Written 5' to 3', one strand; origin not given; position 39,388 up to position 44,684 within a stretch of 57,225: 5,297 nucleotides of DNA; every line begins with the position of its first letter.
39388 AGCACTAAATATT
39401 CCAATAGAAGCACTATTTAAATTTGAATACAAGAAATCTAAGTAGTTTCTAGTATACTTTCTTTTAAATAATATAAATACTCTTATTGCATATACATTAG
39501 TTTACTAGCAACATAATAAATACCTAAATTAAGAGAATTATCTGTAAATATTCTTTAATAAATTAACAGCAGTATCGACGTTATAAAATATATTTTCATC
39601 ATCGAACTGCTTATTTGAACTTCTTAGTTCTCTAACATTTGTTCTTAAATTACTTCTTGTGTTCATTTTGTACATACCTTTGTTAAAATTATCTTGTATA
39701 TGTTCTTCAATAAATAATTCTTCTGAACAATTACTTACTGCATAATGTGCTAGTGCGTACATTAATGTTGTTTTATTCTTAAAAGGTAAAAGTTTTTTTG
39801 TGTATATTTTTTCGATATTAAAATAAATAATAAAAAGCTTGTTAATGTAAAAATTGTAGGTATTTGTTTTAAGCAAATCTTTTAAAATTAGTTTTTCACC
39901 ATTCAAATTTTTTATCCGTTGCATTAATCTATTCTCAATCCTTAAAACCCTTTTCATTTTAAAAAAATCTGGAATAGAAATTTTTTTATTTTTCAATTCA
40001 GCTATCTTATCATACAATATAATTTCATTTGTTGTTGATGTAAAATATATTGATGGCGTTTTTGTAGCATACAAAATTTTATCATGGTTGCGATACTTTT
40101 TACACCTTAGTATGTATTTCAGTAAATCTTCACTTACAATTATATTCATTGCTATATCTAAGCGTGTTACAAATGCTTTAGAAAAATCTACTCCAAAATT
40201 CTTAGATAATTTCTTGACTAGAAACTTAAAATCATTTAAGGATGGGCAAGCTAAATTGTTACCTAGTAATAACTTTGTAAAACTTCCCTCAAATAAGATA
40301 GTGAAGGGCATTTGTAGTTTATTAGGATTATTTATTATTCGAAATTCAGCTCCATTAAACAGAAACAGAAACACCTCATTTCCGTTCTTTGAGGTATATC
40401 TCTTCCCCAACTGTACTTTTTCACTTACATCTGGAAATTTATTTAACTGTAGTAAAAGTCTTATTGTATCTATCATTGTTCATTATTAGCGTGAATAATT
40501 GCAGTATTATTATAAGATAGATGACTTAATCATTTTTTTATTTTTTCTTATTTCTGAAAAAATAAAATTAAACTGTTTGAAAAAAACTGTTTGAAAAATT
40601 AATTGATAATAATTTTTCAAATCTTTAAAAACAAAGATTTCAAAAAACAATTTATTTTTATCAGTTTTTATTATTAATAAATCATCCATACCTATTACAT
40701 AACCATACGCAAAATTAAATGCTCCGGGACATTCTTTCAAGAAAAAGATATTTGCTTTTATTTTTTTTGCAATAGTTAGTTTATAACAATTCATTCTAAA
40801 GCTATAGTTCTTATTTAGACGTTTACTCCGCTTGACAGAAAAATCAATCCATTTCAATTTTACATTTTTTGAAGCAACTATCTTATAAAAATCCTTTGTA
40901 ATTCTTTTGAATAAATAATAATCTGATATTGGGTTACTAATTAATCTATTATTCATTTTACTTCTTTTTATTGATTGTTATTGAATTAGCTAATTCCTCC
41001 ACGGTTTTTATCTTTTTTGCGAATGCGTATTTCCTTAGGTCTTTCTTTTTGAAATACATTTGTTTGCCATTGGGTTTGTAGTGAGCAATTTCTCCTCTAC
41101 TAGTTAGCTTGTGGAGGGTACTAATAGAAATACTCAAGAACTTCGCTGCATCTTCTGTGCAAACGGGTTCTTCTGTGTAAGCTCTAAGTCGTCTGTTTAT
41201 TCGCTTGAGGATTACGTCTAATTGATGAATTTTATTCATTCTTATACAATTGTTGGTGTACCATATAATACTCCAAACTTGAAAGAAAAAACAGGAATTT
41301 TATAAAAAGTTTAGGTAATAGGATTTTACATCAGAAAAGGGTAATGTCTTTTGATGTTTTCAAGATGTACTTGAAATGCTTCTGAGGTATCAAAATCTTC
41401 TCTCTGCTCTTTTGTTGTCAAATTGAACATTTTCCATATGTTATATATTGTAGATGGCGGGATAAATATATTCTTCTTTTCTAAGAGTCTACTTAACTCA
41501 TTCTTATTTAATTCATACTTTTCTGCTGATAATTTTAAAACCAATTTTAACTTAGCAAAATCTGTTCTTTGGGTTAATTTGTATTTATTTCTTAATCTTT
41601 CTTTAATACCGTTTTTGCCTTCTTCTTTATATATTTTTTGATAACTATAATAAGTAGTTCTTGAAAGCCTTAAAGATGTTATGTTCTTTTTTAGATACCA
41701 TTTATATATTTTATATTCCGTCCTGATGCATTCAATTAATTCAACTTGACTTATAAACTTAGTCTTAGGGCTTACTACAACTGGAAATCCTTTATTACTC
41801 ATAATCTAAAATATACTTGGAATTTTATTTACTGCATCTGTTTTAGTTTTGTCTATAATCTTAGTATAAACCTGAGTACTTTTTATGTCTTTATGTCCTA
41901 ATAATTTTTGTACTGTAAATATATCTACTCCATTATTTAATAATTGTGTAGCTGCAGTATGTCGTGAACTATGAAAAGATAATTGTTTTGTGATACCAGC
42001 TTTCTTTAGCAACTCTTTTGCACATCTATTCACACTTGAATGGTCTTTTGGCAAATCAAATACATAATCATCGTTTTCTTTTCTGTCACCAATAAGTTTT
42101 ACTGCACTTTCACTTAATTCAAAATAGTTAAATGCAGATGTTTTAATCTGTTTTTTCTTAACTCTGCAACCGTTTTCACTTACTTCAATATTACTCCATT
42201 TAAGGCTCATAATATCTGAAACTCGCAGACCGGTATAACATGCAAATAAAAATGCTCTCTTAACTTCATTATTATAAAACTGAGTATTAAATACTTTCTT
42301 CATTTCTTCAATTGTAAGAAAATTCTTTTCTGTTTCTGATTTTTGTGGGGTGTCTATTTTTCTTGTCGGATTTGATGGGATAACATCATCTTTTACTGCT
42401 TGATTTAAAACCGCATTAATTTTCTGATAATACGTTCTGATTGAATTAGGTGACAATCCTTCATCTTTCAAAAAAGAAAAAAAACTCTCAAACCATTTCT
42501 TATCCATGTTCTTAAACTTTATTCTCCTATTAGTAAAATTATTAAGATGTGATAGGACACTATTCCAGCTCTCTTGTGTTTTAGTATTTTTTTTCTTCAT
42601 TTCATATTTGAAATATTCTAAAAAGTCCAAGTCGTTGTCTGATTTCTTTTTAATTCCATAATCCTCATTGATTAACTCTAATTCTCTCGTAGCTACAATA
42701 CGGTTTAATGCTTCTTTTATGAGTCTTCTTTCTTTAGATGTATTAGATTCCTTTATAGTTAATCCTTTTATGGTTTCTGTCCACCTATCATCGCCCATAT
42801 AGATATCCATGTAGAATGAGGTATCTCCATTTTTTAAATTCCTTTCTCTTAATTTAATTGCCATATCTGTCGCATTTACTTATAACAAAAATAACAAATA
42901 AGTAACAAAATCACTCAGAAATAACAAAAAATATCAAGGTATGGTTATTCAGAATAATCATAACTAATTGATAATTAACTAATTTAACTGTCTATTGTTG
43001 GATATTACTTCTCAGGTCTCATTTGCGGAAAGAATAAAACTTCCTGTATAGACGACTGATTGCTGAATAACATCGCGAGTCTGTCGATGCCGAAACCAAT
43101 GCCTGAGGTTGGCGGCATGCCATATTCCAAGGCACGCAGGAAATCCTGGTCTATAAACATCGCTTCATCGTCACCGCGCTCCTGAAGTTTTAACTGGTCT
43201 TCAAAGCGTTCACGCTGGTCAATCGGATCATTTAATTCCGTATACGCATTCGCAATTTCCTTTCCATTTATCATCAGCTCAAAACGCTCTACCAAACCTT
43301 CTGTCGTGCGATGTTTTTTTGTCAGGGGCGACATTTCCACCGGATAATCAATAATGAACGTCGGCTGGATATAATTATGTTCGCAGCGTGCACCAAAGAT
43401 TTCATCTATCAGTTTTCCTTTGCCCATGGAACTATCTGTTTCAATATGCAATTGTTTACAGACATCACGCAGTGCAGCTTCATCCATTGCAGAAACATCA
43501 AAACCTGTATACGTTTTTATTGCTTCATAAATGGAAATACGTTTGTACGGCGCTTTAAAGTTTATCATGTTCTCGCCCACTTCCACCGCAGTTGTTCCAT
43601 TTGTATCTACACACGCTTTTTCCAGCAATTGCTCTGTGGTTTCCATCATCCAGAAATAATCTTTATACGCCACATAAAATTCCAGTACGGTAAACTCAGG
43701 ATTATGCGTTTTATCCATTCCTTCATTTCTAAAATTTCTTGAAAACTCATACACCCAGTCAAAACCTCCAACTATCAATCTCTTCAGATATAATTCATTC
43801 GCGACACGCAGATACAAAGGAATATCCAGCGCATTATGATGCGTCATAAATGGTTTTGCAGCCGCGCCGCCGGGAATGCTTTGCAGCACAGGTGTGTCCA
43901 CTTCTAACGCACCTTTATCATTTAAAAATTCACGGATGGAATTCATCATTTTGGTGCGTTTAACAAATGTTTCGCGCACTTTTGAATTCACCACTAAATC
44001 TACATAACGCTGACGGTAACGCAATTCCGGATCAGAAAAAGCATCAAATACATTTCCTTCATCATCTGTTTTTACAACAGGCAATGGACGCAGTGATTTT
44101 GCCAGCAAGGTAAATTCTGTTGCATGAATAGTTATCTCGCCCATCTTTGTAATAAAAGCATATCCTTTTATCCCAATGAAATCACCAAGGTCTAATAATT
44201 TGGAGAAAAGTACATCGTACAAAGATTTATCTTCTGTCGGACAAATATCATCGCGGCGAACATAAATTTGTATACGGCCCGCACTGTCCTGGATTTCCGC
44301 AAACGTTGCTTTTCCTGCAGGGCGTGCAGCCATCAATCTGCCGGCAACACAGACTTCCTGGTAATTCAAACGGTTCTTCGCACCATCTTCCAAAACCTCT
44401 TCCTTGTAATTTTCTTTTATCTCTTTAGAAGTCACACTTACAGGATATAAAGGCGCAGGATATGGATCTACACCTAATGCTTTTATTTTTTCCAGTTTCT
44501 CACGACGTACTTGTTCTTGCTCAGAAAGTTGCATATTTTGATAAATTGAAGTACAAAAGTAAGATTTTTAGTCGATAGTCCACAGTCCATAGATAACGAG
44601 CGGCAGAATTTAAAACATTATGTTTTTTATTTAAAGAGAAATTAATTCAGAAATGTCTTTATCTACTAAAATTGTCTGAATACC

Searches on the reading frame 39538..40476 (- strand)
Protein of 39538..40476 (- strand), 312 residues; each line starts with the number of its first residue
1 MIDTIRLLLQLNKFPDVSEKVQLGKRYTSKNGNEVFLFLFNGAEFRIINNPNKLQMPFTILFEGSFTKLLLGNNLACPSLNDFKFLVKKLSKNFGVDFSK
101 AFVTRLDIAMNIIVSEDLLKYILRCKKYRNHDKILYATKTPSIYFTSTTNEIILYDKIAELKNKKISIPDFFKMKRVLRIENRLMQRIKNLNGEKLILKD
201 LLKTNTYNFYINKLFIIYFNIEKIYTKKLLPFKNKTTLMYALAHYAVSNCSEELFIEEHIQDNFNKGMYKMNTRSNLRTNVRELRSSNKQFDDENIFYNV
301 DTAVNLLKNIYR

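Call 3: search_protein_families(library=pfam, proteins=[window:39538-40476:-], max_evalue=0.1)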
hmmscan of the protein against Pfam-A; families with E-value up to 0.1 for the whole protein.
window:39538-40476:- (312 aa): 1 family
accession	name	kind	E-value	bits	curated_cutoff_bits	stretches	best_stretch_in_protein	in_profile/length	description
PF05144.20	Phage_CRI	-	8.6e-10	39.1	21.7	1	40-189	47-218/232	Replication-associated protein G2P N-terminal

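Call 4: search_protein_families(library=padloc, proteins=[window:39538-40476:-], max_evalue=0.1)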
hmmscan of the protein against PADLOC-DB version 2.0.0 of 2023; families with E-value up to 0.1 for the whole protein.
window:39538-40476:- (312 aa): 0 families

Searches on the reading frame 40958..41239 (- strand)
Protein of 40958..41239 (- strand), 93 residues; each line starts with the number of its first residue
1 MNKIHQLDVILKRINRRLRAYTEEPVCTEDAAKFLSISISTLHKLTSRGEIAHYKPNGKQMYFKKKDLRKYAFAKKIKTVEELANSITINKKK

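Call 48: search_protein_families(library=pfam, proteins=[window:40958-41239:-], max_evalue=0.001)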
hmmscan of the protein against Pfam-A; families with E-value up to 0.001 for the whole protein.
window:40958-41239:- (93 aa): 1 family
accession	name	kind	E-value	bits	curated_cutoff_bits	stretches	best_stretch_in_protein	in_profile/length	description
PF12728.13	HTH_17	-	3.1e-11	43.8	27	1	28-71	4-46/51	Helix-turn-helix domain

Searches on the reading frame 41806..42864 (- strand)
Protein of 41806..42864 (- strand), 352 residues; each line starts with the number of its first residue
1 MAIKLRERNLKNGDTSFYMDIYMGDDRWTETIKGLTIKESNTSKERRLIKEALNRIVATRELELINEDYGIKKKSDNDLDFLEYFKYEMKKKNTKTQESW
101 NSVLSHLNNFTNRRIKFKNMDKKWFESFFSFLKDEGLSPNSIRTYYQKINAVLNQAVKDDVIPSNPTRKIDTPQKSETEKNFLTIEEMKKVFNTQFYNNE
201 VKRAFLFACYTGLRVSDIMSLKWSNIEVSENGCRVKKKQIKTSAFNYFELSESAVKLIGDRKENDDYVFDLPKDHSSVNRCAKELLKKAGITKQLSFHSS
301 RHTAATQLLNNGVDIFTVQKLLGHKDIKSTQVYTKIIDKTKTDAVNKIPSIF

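Call 3: search_protein_families(library=pfam, proteins=[window:41806-42864:-], max_evalue=0.1)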
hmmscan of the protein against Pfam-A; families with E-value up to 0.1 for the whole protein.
window:41806-42864:- (352 aa): 6 families
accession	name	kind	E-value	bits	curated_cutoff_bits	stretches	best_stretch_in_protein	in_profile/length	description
PF00589.27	Phage_integrase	-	1.5e-31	109.9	27.1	1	184-336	4-168/172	Phage integrase family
PF13102.12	Phage_int_SAM_5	-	6.3e-22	78.2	22.3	1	80-169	1-97/98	Phage integrase SAM-like domain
PF13495.12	Phage_int_SAM_4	-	0.0013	19.6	27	1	87-160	9-82/85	Phage integrase, N-terminal SAM-like domain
PF02899.23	Phage_int_SAM_1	-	0.0064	17.2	22.3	0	126-156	2-33/83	Phage integrase, N-terminal SAM-like domain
PF17293.8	Arm-DNA-bind_5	-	0.013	16.5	22.6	1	3-55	1-53/87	Arm DNA-binding domain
PF06485.17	Tab2-like_N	-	0.019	15.5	25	0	89-171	9-94/103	RNA-binding protein Tab2/Atab2 N terminal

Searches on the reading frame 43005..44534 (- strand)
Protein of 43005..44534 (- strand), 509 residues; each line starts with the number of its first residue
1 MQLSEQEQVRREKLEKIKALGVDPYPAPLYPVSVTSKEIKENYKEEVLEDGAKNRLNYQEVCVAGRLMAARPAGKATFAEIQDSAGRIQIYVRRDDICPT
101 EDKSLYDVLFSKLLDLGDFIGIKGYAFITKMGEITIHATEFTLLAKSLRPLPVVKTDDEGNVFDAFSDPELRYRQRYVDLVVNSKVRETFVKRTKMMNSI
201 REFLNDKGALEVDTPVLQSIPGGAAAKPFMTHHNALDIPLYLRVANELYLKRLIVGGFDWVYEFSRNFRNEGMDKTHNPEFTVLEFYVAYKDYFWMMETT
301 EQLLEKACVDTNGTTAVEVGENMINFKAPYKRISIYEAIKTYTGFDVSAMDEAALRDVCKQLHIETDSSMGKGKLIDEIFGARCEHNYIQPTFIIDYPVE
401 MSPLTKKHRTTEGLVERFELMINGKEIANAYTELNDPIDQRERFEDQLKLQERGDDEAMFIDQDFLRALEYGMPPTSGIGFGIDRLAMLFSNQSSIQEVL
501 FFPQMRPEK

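Call 48: search_protein_families(library=pfam, proteins=[window:43005-44534:-], max_evalue=0.001)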
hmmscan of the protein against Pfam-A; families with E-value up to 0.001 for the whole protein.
window:43005-44534:- (509 aa): 3 families
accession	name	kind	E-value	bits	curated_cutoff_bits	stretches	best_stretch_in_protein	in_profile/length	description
PF00152.25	tRNA-synt_2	-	3.5e-89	299.3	25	1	169-505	2-307/308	tRNA synthetases class II (D, K and N)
PF01336.31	tRNA_anti-codon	-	1.5e-11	44.5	27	1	61-144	1-75/75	OB-fold nucleic acid binding domain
PF01409.25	tRNA-synt_2d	-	0.00021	21.3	19.8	0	265-335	109-178/246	tRNA synthetases class II core domain (F)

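Call 71: list_cluster_members(proteins=[P0001, P0002, window:43005-44534:-])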
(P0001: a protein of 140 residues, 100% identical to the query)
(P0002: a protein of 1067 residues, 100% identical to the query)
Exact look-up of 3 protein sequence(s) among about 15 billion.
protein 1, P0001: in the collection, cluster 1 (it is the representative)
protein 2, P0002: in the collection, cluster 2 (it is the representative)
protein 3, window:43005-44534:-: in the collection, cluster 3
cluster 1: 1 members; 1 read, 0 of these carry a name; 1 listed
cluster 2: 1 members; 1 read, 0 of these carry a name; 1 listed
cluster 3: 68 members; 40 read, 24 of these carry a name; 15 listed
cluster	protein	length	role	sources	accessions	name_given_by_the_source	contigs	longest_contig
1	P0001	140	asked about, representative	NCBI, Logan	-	-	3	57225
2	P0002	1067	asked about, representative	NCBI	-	-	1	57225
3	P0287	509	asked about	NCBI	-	-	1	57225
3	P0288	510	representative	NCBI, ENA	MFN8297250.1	MAG: lysine--tRNA ligase [Chitinophagales bacterium]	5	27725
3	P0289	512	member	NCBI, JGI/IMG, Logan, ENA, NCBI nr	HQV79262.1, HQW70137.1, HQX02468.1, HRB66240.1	MAG: lysine--tRNA ligase [Chitinophagales bacterium] | lysyl-tRNA synthetase class 2 | lysine--tRNA ligase [Chitinophagales bacterium]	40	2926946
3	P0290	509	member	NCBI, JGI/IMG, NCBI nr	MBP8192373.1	MAG: lysine--tRNA ligase [Chitinophagales bacterium] | lysyl-tRNA synthetase class 2 | lysine--tRNA ligase [Chitinophagales bacterium]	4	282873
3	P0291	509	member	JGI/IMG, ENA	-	lysyl-tRNA synthetase class 2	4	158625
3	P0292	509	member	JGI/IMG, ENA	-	lysyl-tRNA synthetase class 2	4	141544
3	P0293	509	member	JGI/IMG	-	lysyl-tRNA synthetase class 2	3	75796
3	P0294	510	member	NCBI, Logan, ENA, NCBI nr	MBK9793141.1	MAG: lysine--tRNA ligase [Sphingobacteriales bacterium] | lysine--tRNA ligase [Sphingobacteriales bacterium]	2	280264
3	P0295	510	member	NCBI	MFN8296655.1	MAG: lysine--tRNA ligase [Chitinophagales bacterium]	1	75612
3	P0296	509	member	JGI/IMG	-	lysyl-tRNA synthetase class 2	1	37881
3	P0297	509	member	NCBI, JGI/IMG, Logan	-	lysyl-tRNA synthetase class 2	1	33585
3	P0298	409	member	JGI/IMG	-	lysyl-tRNA synthetase class 2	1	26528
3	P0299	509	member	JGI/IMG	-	lysyl-tRNA synthetase class 2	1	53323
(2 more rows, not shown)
